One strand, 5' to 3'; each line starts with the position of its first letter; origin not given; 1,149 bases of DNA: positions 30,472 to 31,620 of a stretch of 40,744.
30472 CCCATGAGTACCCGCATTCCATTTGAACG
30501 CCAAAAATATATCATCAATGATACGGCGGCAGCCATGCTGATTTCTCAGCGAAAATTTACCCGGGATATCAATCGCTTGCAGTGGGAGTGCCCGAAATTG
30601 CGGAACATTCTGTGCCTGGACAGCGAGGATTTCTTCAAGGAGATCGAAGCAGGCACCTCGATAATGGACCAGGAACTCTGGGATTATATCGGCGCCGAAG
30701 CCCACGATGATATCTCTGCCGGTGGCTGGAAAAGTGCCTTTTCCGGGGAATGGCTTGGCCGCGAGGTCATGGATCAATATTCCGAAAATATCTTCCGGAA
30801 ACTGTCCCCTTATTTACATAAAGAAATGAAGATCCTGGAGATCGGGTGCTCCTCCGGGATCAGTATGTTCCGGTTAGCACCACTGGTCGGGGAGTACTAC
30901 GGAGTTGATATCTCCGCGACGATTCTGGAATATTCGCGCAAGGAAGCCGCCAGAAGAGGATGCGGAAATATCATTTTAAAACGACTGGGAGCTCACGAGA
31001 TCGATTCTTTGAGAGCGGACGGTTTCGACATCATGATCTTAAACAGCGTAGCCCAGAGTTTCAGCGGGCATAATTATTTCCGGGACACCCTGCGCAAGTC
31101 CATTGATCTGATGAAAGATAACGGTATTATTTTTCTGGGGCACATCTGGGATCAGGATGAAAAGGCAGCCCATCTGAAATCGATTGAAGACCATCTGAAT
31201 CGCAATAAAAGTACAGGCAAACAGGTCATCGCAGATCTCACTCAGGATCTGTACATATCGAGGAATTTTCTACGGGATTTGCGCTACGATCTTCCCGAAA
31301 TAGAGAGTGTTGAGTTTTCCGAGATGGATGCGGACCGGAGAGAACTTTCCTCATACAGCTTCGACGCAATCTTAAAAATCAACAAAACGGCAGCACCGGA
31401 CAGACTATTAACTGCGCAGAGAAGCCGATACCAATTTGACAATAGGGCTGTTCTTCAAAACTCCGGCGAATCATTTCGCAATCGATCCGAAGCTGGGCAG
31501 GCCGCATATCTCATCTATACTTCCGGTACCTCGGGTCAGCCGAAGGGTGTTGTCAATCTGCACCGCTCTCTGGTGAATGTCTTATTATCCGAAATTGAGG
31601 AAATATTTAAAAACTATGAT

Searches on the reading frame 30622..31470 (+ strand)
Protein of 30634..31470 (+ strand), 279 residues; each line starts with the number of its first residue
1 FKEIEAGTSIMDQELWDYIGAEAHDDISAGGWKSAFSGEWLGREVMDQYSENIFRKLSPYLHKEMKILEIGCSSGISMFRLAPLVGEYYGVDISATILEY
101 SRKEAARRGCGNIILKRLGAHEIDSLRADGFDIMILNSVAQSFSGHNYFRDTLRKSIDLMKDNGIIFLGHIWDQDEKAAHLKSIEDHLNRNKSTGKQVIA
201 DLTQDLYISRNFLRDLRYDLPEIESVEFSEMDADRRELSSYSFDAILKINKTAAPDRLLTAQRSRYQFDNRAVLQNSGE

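Call 25: search_solved_structures(query=window:30634-31470:+, max_evalue=1, show_alignments=3)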
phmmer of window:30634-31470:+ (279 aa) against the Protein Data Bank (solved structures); distinct sequences matched with E-value up to 1: 35.
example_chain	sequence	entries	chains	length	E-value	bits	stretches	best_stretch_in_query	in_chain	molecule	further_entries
5wmm_A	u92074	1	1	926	1.9e-12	50.3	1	15-259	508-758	NRPS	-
1xxl_A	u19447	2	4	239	1.4e-05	27.8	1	63-193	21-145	YcgJ protein | ycgJ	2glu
5doo_A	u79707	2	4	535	3.4e-05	26.5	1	57-170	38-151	protein lysine methyltransferase 2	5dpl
23ks_A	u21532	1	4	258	8.3e-05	25.2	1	47-111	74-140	Release factor glutamine methyltransferase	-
23lq_B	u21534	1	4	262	8.6e-05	25.2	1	47-111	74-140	Putative oxidase > apramycin biosynthesisN-methyltransferase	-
3l8d_A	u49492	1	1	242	0.0049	19.4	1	42-103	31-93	Methyltransferase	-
4hgy_A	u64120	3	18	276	0.0054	19.3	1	65-164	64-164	CcbJ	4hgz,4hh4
9rfr_A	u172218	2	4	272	0.0095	18.5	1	52-107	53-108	Ubiquinone biosynthesis O-methyltransferase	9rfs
4nec_A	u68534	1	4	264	0.015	17.9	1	66-146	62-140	Putative SAM-dependent methyltransferase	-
1ufk_A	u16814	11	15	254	0.045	16.3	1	55-141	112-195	TT0836 protein | Ribosomal protein L11 methyltransferase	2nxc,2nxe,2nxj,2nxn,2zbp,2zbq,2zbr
3cjt_A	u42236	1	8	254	0.045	16.3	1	55-141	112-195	Ribosomal protein L11 methyltransferase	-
7bgg_A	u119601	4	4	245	0.054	16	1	67-123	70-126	heterocyclic toxin methyltransferase (Rv0560c) | 2-heptyl-1-hydroxyquinolin-4(1H)-one methyltransferase | Uncharacterized protein Rv0560c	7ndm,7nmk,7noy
9icz_A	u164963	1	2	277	0.065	15.7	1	40-164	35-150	S-adenosylmethionine (SAM)-dependent methyltransferase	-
6dnz_A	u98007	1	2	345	0.075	15.6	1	58-129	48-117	Arginine N-methyltransferase, putative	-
1ri1_A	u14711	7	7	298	0.12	14.9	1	60-105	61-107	mRNA CAPPING ENZYME | mRNA cap guanine-N7 methyltransferase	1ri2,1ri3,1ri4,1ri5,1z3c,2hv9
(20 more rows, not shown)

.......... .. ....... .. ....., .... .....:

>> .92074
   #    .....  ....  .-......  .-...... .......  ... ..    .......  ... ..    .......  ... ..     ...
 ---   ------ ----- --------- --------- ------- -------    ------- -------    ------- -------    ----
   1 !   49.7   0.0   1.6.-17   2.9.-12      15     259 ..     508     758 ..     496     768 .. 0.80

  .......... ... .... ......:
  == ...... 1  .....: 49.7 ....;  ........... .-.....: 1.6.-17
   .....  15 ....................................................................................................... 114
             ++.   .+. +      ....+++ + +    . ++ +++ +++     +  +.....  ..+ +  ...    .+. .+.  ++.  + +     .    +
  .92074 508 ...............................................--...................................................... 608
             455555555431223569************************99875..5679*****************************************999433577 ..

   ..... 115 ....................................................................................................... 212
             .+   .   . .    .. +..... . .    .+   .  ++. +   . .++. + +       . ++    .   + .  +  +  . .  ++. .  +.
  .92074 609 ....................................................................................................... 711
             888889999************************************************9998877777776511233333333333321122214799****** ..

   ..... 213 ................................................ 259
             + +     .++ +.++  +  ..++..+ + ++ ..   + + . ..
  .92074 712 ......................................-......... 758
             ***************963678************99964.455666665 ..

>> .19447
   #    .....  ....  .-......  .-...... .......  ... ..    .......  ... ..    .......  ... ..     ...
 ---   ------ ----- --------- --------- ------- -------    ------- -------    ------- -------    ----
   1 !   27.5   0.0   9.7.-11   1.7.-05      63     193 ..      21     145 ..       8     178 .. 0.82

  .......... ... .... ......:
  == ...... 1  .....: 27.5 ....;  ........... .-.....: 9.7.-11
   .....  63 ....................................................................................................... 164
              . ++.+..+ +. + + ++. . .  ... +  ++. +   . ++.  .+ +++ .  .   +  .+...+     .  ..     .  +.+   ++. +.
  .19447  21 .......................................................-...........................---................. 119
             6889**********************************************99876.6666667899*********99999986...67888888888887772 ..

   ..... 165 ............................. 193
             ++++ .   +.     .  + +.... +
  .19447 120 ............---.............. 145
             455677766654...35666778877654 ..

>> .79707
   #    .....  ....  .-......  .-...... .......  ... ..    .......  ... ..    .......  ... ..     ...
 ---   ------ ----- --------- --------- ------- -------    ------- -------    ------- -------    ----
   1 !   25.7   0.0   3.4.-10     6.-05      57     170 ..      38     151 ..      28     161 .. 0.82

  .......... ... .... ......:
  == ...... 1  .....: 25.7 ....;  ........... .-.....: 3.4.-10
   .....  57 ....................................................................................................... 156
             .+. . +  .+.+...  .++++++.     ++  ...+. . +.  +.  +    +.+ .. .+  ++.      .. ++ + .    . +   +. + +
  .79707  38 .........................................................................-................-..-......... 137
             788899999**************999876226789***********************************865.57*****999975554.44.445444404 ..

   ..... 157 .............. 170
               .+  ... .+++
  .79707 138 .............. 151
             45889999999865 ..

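Call 65: search_protein_families(library=ncbifam, proteins=[window:30634-31470:+], max_evalue=0.001)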
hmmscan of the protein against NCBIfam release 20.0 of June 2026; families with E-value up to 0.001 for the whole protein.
window:30634-31470:+ (279 aa): 8 families
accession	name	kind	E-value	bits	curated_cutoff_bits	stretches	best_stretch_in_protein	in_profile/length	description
NF043040.1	corrin_prot_MT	hypoth_equivalog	4.2e-10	39.4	180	1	48-167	29-146/216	corrinoid protein-associated methyltransferase CpaM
TIGR01983.1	UbiG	equivalog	4e-07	29.6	102.95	1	61-171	47-154/228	bifunctional 2-polyprenyl-6-hydroxyphenol methylase/3-demethylubiquinol 3-O-methyltransferase UbiG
NF047649.1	MTase_UXPK_star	exception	1e-05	24.8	460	1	65-140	79-156/283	methyltransferase/UXPK-star double selenoprotein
TIGR04345.1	ovoA_Cterm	equivalog_domain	6.9e-05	22.5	170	1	46-102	22-80/242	putative 4-mercaptohistidine N1-methyltransferase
NF041536.1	ArsM_DUF2284_UU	exception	7.3e-05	21.3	575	1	63-168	76-180/459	arsenite methyltransferase/DUF2284 domain selenoprotein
NF053839.1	CPFASynBruc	equivalog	0.00031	19.8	600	1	61-179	172-287/410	cyclopropane fatty acid synthase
NF041537.1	ArsM_AhpD_UU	exception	0.00073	18.4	510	0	61-141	74-156/345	arsenite methyltransferase/AhpD domain selenoprotein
NF011529.0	PRK14968.1-3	equivalog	0.00087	18.8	162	0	62-137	33-105/198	putative methyltransferase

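Call 83: search_protein_representatives(protein=window:30622-31425:+)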
Query: 268 residues. Proteins with E-value up to 0.001 (for the whole library): 5320; up to 1e-10: 3150; up to 1e-30: 583. The best 150 are listed.
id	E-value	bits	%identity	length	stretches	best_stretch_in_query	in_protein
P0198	1.2e-185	631.0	41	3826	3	1-258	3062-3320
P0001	1.4e-173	591.4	100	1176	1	1-268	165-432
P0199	8.4e-159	543.0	38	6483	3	4-259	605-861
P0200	1.1e-136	470.5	46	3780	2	11-262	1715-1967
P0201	7.4e-131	451.4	41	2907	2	12-264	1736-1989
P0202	9.8e-129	444.5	44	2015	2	11-259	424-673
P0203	3.4e-127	439.4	44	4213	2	1-266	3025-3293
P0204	3.9e-126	436.0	41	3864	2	2-257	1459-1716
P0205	1.1e-117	408.2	42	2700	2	3-259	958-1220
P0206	5.3e-116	402.7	40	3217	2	13-255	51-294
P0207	5.7e-116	402.6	42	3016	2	12-257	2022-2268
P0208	3.8e-115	399.9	39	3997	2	12-258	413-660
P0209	1.2e-114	398.3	41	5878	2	14-257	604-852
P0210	1.9e-114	397.7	39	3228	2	3-257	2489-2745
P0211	2.2e-112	390.9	39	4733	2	13-259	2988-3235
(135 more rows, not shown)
